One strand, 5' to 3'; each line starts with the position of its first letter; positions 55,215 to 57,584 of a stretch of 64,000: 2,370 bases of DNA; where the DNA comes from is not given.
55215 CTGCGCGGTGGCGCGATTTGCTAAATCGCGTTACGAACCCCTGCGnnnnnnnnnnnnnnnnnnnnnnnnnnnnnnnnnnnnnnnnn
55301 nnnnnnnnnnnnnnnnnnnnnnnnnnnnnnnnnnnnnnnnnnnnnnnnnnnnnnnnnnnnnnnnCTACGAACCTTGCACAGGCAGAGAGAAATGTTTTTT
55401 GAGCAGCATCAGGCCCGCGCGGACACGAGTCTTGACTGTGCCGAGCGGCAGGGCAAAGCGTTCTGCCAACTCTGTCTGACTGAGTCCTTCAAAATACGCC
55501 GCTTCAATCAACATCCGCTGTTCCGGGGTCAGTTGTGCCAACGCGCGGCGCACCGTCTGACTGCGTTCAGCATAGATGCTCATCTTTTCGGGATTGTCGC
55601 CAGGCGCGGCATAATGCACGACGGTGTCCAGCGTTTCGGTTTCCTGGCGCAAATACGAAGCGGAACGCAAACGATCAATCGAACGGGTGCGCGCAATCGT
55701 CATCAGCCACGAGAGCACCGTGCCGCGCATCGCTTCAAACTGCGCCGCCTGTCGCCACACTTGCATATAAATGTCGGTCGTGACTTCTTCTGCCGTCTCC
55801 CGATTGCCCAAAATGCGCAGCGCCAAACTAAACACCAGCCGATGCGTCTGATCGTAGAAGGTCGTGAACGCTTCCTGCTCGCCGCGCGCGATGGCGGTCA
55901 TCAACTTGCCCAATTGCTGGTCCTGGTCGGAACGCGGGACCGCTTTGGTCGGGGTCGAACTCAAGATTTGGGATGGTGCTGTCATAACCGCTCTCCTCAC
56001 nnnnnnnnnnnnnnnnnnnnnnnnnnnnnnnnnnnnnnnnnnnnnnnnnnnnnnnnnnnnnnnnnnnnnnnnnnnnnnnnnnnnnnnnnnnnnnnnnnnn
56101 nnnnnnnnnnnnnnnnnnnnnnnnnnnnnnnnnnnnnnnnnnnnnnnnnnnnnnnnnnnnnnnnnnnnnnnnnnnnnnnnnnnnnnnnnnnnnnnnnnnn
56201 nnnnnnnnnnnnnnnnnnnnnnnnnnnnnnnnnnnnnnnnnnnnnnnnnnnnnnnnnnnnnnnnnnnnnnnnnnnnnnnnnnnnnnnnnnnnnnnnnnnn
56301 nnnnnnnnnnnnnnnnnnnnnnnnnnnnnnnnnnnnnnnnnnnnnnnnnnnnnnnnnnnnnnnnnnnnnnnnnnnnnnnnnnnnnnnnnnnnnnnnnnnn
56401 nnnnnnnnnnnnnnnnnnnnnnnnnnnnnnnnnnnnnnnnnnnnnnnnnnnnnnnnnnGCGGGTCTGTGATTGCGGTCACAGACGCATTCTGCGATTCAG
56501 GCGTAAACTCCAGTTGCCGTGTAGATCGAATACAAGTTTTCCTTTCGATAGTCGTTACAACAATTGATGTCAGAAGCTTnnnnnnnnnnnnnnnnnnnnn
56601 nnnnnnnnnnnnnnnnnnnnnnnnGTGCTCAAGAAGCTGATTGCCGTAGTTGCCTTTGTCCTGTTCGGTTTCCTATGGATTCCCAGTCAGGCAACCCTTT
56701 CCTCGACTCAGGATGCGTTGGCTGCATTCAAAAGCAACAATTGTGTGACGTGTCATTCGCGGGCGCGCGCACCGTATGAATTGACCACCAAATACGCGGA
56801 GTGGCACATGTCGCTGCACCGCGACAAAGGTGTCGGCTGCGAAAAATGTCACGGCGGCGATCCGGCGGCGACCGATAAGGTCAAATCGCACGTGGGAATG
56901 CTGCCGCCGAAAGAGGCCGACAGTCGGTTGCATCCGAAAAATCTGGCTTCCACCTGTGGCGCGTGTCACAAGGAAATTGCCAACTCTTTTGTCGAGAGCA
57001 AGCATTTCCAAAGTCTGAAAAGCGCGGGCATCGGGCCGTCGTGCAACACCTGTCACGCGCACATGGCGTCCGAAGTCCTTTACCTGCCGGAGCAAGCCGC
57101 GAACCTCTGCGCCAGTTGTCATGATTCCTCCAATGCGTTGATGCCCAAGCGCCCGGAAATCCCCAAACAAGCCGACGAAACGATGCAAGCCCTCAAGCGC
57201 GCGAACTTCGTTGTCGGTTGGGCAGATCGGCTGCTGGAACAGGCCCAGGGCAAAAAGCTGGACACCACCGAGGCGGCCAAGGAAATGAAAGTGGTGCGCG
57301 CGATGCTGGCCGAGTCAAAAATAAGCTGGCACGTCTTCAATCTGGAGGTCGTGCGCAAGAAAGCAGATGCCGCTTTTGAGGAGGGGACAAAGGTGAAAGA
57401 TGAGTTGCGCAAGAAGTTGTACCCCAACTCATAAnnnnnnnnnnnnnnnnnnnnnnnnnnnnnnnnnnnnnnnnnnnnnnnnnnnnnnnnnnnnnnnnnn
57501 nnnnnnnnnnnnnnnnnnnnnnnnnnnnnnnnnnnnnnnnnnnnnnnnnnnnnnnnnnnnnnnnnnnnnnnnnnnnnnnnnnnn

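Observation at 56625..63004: Porin-cytochrome conduit (MtrAB/MtoAB-like) in one operon with a Rieske/cytochrome b complex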

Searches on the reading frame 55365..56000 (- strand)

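Call 80: search_protein_families(library=pfam, proteins=[window:55365-56000:-], max_evalue=0.0001)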
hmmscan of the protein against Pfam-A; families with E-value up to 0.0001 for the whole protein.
window:55365-56000:- (211 aa): 4 families
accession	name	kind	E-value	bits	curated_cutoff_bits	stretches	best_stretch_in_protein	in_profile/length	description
PF04542.20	Sigma70_r2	-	1.2e-14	54.3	24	1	48-114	1-68/71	Sigma-70 region 2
PF08281.18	Sigma70_r4_2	-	2.1e-12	46.9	25.7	1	148-198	2-52/54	Sigma-70, region 4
PF04545.22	Sigma70_r4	-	2.8e-12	46.4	24.1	1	153-202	1-50/50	Sigma-70, region 4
PF07638.17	Sigma70_ECF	-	1.9e-05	25.1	21.1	1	84-193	64-172/185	ECF sigma factor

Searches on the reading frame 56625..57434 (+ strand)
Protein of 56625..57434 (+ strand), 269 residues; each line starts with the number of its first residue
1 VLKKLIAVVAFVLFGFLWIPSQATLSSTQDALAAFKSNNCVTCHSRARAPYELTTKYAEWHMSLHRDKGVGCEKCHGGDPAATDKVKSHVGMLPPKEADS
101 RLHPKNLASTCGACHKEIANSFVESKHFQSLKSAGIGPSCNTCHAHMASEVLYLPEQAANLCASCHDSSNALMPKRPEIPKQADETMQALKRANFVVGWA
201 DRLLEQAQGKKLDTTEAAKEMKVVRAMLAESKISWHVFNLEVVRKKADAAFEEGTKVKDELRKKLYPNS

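Call 5: search_protein_families(library=pfam, proteins=[window:56625-57434:+], max_evalue=0.01)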
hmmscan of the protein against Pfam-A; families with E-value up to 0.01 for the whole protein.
window:56625-57434:+ (269 aa): 6 families
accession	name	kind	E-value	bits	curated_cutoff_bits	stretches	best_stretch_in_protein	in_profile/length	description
PF14522.11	Cytochrome_C7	-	2.3e-10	40.6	24.8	2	101-167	6-67/67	Cytochrome c7 and related cytochrome c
PF14537.11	Cytochrom_c3_2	-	1.8e-06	28.8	25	1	65-167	2-79/79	Cytochrome c3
PF09699.15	Paired_CXXCH_1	-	2.3e-06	27.6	20.6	1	139-169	8-39/41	Doubled CXXCH motif (Paired_CXXCH_1)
PF22113.1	Mtrc-MtrF_II-IV_dom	-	1.3e-05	25.2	30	0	139-172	8-41/176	Outer membrane cytochrome MtrC/MtrF-like, domains II/IV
PF13435.11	Cytochrome_C554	-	3.8e-05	25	20.8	1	31-77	42-84/84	Cytochrome c554 and c-prime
PF03264.19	Cytochrom_NNT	-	0.00015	21.9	24.1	0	28-78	116-166/174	NapC/NirT cytochrome c family, N-terminal region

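Call 6: search_protein_families(library=ncbifam, proteins=[window:56625-57434:+], max_evalue=0.01)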
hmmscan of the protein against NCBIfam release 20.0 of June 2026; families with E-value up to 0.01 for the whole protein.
window:56625-57434:+ (269 aa): 6 families
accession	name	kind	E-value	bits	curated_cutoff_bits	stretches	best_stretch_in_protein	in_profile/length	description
TIGR03508.1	decahem_SO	subfamily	5.9e-11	42.3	192.2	1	37-176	2-134/258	DmsE family decaheme c-type cytochrome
NF041028.1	decahem_GSU2203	exception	1e-10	41.4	325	1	35-172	34-161/317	GSU2203 family decaheme c-type cytochrome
NF040943.1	cytoc3_ExtM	equivalog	2.2e-07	29.6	800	1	66-116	37-80/599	selenite/tellurite reduction operon c-type cytochrome ExtM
TIGR01905.1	paired_CXXCH_1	subfamily_domain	6.4e-07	29.2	25.2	1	139-169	8-39/41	doubled CXXCH domain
NF041198.1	UshA_like_PCGU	equivalog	0.00039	19.1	275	1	38-86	443-489/519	UshA-like (seleno)protein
TIGR04257.1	nanowire_3heme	domain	0.00044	20.4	40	0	36-81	22-63/75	c(7)-type cytochrome triheme domain-containing protein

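Call 30: search_solved_structures(query=window:56625-57434:+, max_evalue=1, show_alignments=2)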
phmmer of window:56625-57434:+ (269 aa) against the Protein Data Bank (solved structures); distinct sequences matched with E-value up to 1: 6.
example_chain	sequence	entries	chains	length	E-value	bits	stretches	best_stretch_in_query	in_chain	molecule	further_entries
6r2q_A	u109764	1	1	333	0.055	16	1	37-181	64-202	Cystathionine beta-synthase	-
8k9e_A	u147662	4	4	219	0.12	14.8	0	57-77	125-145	Cytochrome c7-like domain-containing protein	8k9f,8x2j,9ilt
9mr4_L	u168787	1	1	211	0.13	14.7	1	168-250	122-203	Large ribosomal subunit protein eL13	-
6f0k_A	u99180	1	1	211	0.44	13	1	56-138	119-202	Cytochrome c family protein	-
11iq_13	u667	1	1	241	0.65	12.4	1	168-262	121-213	Large ribosomal subunit protein eL13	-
11hv_13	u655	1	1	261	0.89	12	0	168-258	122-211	Large ribosomal subunit protein eL13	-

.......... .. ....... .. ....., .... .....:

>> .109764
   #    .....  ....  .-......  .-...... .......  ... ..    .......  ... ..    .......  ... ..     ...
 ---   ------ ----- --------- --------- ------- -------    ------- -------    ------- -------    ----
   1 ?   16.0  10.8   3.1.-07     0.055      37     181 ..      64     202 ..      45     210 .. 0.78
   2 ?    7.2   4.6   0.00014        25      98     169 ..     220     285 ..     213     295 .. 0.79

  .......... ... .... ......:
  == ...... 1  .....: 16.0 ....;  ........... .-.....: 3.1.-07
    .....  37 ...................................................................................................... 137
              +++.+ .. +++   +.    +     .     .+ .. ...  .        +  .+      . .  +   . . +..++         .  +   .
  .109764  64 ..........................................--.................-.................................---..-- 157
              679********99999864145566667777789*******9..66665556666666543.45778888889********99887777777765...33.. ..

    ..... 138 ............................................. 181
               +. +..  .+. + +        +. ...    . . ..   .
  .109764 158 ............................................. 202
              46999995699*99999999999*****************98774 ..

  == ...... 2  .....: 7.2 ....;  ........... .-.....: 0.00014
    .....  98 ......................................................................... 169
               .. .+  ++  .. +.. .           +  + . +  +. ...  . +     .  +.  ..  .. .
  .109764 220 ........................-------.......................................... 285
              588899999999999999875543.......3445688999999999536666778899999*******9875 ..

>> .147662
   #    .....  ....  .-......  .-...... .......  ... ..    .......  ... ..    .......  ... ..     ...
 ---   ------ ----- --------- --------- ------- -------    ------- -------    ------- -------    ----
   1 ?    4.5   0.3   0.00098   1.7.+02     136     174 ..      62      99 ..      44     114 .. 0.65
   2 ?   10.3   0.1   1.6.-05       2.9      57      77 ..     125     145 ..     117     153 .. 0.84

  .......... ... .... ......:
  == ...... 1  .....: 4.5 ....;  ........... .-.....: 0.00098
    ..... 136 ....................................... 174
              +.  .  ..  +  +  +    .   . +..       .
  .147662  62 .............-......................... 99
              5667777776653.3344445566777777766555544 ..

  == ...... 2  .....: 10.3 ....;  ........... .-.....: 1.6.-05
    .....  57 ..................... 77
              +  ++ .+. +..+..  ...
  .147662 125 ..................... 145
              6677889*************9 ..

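Call 91: find_homologous_proteins(query=window:56625-57434:+, max_evalue=0.00001)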
Query window:56625-57434:+ (269 aa): 413 proteins with E <= 0.00001 among 1374 candidates; the best 120 are listed.
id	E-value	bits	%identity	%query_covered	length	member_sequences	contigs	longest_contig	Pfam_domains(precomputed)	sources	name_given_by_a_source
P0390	1.4e-150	518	83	100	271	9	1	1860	PF09699.16,PF14537.12,PF13435.12,PF03264.20,PF14522.12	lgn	-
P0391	3.8e-145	500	80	100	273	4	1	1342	PF09699.16,PF14537.12,PF03264.20,PF14522.12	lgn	-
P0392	2.4e-143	494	80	100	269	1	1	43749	PF09699.16,PF14537.12,PF03264.20,PF14522.12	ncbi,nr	ncbi:MAG TPA: cytochrome c3 family protein [Blastocatellia bacterium]|nr:cytochrome c3 family protei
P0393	6.2e-140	483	77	100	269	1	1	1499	PF09699.16,PF14537.12,PF03264.20,PF14522.12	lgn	-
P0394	5.7e-139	480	77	100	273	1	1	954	PF09699.16,PF14537.12,PF03264.20,PF14522.12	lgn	-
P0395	5.2e-129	447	71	100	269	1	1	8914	PF09699.16,PF03264.20,PF14522.12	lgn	-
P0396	1.5e-128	446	69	100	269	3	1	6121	PF09699.16,PF14537.12,PF03264.20,PF14522.12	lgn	-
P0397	1.8e-127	442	70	100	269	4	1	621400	PF14537.12,PF03264.20,PF14522.12,PF22113.2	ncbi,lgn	-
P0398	2.4e-127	442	71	100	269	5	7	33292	PF09699.16,PF14537.12,PF13435.12,PF03264.20,PF14522.12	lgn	-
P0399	2.4e-127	442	71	100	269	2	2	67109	PF14537.12,PF03264.20,PF14522.12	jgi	jgi:predicted CXXCH cytochrome family protein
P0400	2.4e-126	438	67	100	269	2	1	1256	PF09699.16,PF14537.12,PF03264.20,PF14522.12,PF22113.2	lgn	-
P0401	1.6e-120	419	66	100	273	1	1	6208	PF09699.16,PF14537.12,PF03264.20,PF14522.12,PF22113.2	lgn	-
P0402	1.8e-120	419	66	100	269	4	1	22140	PF09699.16,PF14537.12,PF03264.20,PF14522.12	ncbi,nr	ncbi:MAG: hypothetical protein JNM09_20500 [Blastocatellia bacterium]|nr:hypothetical protein [Blast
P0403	7.7e-119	414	65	100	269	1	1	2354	PF09699.16,PF14537.12,PF03264.20,PF14522.12,PF22113.2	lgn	-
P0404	1.6e-118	413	64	100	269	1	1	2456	PF09699.16,PF14537.12,PF14522.12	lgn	-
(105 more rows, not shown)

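Call 97: predict_structure(alignment_id=A4)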
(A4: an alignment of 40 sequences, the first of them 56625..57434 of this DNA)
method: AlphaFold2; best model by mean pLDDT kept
length: 269 residues; sequences in the alignment: 40
mean_pLDDT: 80.6   pTM: 0.69
mean pLDDT of the five models: 80.6, 80.4, 75.1, 71.9, 69.7
residues with pLDDT >= 90: 75; 70-90: 141; 50-70: 35; < 50: 18
segments of 3 or more residues with pLDDT < 50: 22-27, 49-53, 146-150
pLDDT, mean of each block of 10 residues (from residue 1): 83 71 49 82 66 59 77 85 86 84 80 82 83 67 48 74 80 82 92 92 95 97 94 86 95 98 91
secondary structure, 60 per line:
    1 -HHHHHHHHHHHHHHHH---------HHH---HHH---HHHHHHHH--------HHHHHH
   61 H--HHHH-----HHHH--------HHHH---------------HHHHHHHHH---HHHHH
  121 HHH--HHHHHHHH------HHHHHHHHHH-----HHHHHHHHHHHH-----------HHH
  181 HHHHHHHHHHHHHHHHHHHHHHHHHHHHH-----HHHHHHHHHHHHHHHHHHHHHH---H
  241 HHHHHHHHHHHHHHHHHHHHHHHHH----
elements in order: H2-17 H39-46 H55-61 H64-67 H73-76 H85-88 H104-112 H116-123 H126-133 H140-149 H155-166 H178-209 H215-236 H240-265

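Call 99: fold_search(model_id=the predicted structure, library=pdb)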
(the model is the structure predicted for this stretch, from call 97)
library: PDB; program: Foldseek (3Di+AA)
matches with E <= 10: 148; with E <= 0.001: 0
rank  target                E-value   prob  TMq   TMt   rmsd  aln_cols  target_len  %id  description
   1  3rgu_A                1.0e+00  0.85  0.22  0.53   4.0        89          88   20  Structure of Fap-NRa at pH 5.0 (released 2011-12-28)
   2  9q9v_A                1.5e+00  0.44  0.24  0.38  10.6       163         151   15  Crystal structure of Borrelia burgdorferi BB0238-BB0323 complex (released 2026-02-04)
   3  7bqn_MODEL_1_A        1.6e+00  0.63  0.21  0.40   7.7       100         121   19  Solution NMR structure of fold-C Rei; de novo designed protein with an asymmetric all-alpha topology (released 2021-04-07)
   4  7tmm_C                1.7e+00  0.13  0.18  0.09  17.6       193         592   11  Complete V1 Complex from Saccharomyces cerevisiae (released 2022-04-06)
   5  7uni_C                2.1e+00  0.11  0.20  0.22  17.3       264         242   12  De novo designed chlorophyll dimer protein with Zn pheophorbide a methyl ester, SP2-ZnPPaM (released 2023-04-19)
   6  7uni_A                2.2e+00  0.10  0.21  0.22  17.0       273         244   13  De novo designed chlorophyll dimer protein with Zn pheophorbide a methyl ester, SP2-ZnPPaM (released 2023-04-19)
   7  6ixv_D                2.3e+00  0.07  0.13  0.15  23.4       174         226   14  Crystal structure of SH3BP5-Rab11a (released 2019-03-20)
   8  9n0k_A                2.5e+00  0.23  0.19  0.38  16.3       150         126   16  Crystal structure of KABLE triple mutant (Ile12Phe, Lys14Pro, Leu20Trp) (released 2025-08-20)
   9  5cwf_B                2.5e+00  0.07  0.14  0.18  16.8       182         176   16  Crystal structure of de novo designed helical repeat protein DHR8 (released 2015-12-16)
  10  2dnx_MODEL_1_A        2.6e+00  0.28  0.20  0.35  11.2       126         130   13  Solution structure of RSGI RUH-063, an N-terminal domain of Syntaxin 12 from human cDNA (released 2006-10-26)
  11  5j0l_F                2.7e+00  0.60  0.23  0.51   6.2       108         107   17  De novo design of protein homo-oligomers with modular hydrogen bond network-mediated specificity (released 2016-07-06)
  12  7uni_B                2.9e+00  0.09  0.20  0.22  17.1       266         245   14  De novo designed chlorophyll dimer protein with Zn pheophorbide a methyl ester, SP2-ZnPPaM (released 2023-04-19)
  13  6ixf_A                3.0e+00  0.08  0.15  0.18  24.1       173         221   13  Crystal structure of SeMet apo SH3BP5 (P41) (released 2019-03-20)
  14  9min_I                3.2e+00  0.14  0.14  0.25  17.4       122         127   13  Structure of a designed minibinder to NYESO1-A*02:01 (released 2025-08-06)
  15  5cwf_C                3.2e+00  0.06  0.14  0.19  15.3       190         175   14  Crystal structure of de novo designed helical repeat protein DHR8 (released 2015-12-16)
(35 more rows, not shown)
